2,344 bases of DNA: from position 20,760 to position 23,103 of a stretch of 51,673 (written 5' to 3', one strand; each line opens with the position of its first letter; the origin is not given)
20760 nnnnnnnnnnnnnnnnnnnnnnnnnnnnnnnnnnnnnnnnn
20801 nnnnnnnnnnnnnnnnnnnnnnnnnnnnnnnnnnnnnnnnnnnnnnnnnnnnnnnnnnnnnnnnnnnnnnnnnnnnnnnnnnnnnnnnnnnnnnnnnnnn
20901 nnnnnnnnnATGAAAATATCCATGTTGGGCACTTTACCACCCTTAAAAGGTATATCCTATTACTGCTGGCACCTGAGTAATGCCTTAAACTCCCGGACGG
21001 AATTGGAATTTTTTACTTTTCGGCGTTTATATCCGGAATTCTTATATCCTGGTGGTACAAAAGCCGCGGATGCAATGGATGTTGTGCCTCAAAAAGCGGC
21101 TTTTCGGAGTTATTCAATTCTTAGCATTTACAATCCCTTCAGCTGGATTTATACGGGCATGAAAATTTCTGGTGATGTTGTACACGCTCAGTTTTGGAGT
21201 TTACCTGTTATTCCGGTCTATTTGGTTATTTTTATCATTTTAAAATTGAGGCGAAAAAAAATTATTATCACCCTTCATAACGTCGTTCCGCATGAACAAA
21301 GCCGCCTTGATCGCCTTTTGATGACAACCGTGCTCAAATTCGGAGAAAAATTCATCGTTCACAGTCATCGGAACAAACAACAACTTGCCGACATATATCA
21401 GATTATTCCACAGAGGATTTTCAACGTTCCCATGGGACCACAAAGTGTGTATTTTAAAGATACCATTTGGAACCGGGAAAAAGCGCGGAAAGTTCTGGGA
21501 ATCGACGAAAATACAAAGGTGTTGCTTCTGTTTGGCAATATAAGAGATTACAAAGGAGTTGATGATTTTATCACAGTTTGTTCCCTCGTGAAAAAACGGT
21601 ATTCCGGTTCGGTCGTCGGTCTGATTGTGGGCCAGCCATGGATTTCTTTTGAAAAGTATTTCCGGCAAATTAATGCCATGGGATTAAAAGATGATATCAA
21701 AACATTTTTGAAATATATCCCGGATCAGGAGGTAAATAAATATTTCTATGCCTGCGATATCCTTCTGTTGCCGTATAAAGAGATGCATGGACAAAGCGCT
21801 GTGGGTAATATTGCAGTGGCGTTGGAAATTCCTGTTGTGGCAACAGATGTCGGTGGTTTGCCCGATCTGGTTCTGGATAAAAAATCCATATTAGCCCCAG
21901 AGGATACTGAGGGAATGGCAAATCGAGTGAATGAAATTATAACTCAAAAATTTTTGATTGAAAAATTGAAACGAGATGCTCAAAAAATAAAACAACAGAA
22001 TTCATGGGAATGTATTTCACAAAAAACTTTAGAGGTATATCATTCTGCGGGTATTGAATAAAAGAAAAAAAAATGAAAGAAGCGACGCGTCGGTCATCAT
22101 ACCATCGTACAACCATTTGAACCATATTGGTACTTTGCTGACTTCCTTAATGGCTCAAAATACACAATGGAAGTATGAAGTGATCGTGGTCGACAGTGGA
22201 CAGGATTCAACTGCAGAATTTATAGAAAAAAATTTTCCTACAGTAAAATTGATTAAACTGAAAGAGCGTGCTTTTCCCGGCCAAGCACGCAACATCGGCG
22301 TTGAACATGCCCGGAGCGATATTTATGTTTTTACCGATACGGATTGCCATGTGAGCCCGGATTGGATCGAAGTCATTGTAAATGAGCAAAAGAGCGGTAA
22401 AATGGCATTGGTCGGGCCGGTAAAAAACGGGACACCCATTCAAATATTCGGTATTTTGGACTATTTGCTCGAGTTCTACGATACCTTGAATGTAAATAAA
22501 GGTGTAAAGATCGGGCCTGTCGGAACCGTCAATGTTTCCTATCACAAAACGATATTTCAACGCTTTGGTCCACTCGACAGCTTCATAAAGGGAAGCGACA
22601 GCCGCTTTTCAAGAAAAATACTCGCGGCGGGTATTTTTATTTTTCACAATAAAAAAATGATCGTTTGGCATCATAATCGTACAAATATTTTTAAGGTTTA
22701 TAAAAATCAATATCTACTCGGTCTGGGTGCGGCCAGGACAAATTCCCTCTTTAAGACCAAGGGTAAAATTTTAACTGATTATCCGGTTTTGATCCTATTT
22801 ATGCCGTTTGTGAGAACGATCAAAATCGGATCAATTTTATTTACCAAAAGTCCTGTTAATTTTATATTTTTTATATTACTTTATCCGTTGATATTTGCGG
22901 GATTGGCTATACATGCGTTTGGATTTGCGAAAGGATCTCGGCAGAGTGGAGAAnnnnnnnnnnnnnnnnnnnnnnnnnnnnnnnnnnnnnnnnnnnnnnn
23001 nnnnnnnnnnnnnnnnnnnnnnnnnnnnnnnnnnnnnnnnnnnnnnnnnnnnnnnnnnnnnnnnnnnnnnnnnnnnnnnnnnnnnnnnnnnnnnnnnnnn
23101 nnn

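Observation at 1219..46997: Wzx/Wzy-type locus fused to a multi-branch polyprenyl-phosphate-sugar / GT-C glycosylation system (~20 glycosyltransferases)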

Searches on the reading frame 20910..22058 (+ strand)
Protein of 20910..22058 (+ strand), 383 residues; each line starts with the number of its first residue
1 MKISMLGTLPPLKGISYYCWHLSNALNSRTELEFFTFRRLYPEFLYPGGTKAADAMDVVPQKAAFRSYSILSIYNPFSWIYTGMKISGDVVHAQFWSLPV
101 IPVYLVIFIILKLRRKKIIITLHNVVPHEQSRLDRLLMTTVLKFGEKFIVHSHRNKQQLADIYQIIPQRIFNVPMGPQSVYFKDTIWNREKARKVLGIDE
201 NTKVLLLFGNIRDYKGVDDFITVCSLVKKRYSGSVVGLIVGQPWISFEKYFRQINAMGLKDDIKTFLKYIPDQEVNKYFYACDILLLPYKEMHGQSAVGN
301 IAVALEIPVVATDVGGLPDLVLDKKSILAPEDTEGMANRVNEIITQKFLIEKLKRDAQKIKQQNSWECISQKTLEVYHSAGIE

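Call 4: search_protein_families(library=pfam, proteins=[window:20910-22058:+], max_evalue=0.001)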
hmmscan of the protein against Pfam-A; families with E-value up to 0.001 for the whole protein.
window:20910-22058:+ (383 aa): 3 families
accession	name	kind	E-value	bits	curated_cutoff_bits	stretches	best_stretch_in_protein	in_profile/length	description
PF00534.26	Glycos_transf_1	-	8.1e-20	71.5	26.4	1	189-358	2-170/172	Glycosyl transferases group 1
PF13692.12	Glyco_trans_1_4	-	8.7e-19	68.6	27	1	203-345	2-141/142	Glycosyl transferases group 1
PF13439.12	Glyco_transf_4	-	9e-07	29.5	28.5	1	14-174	3-163/170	Glycosyltransferase Family 4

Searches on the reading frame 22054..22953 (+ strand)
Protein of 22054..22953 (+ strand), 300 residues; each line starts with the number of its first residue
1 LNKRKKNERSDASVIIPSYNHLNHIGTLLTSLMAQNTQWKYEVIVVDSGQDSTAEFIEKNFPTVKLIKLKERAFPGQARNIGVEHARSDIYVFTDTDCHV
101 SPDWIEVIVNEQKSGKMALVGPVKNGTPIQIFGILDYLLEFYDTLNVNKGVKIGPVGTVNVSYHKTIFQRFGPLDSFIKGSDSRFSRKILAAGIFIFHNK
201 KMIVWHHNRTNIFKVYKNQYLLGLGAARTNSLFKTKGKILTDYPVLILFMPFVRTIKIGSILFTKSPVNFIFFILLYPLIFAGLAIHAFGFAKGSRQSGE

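Call 4: search_protein_families(library=pfam, proteins=[window:22054-22953:+], max_evalue=0.001)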
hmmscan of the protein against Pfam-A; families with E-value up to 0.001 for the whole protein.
window:22054-22953:+ (300 aa): 3 families
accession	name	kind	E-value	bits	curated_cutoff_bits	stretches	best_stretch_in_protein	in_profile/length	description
PF00535.33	Glycos_transf_2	-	5.5e-24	85.4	23.3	1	13-121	1-114/168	Glycosyl transferase family 2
PF13641.12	Glyco_tranf_2_3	-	2.2e-10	41.4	27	1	12-218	3-223/230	Glycosyltransferase like family 2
PF10111.15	Glyco_tranf_2_2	-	2.8e-09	37.3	27.3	1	13-112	1-106/276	Glycosyltransferase like family 2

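Call 10: search_protein_families(library=ncbifam, proteins=[window:22054-22953:+], max_evalue=0.001)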
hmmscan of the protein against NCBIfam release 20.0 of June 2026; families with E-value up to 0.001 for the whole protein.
window:22054-22953:+ (300 aa): 16 families
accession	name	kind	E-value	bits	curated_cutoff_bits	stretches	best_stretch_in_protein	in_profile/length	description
TIGR03965.1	mycofact_glyco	equivalog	6.6e-20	71.4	280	1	5-228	69-302/467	mycofactocin biosynthesis glycosyltransferase MftF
NF041875.1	EPS_EpsD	equivalog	1.8e-17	63.7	370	1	13-207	2-207/325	exopolysaccharide biosynthesis glycosyltransferase EpsD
NF007482.0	PRK10073.1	equivalog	1.9e-11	43.5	423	1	7-109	3-107/334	glycosyltransferase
NF038302.1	EPS_HpsE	equivalog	3.8e-11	42.5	300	1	11-110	2-109/307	hormogonium polysaccharide biosynthesis glycosyltransferase HpsE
TIGR04283.1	glyco_like_mftF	equivalog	7.8e-11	42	182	1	13-113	2-99/221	TIGR04283 family arsenosugar biosynthesis glycosyltransferase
NF038299.1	EPS_HpsN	equivalog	9.2e-11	41.3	425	1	12-111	3-105/317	hormogonium polysaccharide biosynthesis glycosyltransferase HpsN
TIGR03937.1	PgaC_IcaA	equivalog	2.5e-09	36.6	422.3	1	4-113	39-151/407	poly-beta-1,6-N-acetyl-D-glucosamine synthase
NF047683.1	TeichurnBiosyTuaG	equivalog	1.7e-08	34.4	400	1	9-108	5-107/252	teichuronic acid biosynthesis protein TuaG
NF041394.1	GtaseAglG_Halo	equivalog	2.1e-06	27.2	440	1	13-124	4-120/304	glucosyl-dolichyl phosphate glucuronosyltransferase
TIGR03469.1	HpnB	hypoth_equivalog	1.8e-05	23.9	379.25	1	11-120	45-168/386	hopene-associated glycosyltransferase HpnB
NF007986.1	PRK10714.1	equivalog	2.8e-05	23.3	529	1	11-124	7-126/316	undecaprenyl-phosphate 4-deoxy-4-formamido-L-arabinose transferase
NF050050.1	ProtGlycPglI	equivalog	6.3e-05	22.5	500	1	12-117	4-113/306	GalNAc(5)-diNAcBac-PP-undecaprenol beta-1,3-glucosyltransferase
NF050819.1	PolSacchBiosHfsG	equivalog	7.8e-05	22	500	1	7-99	9-103/302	polysaccharide biosynthesis protein HfsG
NF041391.1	DPhHxTase_Halo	equivalog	0.0002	20.4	375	1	18-98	3-79/213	dolichyl-phosphate hexose transferase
NF010496.0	PRK13915.1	equivalog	0.00025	20.3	262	1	6-99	28-128/307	glucosyl-3-phosphoglycerate synthase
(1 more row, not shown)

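Call 42: search_solved_structures(query=window:22054-22953:+, max_evalue=0.001)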
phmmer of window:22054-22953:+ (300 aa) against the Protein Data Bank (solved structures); distinct sequences matched with E-value up to 0.001: 16.
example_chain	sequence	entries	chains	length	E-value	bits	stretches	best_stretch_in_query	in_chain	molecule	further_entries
2z87_A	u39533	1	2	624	4.8e-14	55.6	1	11-124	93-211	Chondroitin synthase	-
2z86_A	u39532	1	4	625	4.9e-14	55.6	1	11-124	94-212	Chondroitin synthase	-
5tze_C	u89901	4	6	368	2.2e-08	37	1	13-106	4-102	Glycosyl transferase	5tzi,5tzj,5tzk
5tz8_A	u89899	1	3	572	4.5e-08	36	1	13-106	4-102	Glycosyl transferase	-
8vh7_A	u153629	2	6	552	5.6e-07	32.4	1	12-189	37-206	Heparosan synthase B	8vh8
8viw_A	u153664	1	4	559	5.8e-07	32.4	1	12-189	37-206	Heparosan synthase B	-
6p61_A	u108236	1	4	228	2.1e-06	30.6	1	11-108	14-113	Glycosyltransferase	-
6yv7_B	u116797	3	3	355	2.8e-06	30.1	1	10-193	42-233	Glycosyl transferase, family 2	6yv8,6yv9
6yv7_A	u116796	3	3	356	2.8e-06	30.1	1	10-193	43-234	Glycosyl transferase, family 2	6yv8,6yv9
5mlz_A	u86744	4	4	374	1.6e-05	27.7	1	12-122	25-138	Dolichol monophosphate mannose synthase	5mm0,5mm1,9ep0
3bcv_A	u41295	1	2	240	6.5e-05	25.6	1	12-110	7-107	Putative glycosyltransferase protein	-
5hea_A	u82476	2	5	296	8.5e-05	25.2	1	12-107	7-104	Putative glycosyltransferase (GalT1)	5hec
9jma_A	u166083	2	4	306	9.1e-05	25.1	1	13-106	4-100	GalNAc(5)-diNAcBac-PP-undecaprenol beta-1,3-glucosyltransferase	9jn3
8bz8_A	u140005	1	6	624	9.9e-05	25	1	5-121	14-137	Glycosyltransferase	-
8bz4_A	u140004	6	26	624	0.00012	24.7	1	5-120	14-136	Glycosyltransferase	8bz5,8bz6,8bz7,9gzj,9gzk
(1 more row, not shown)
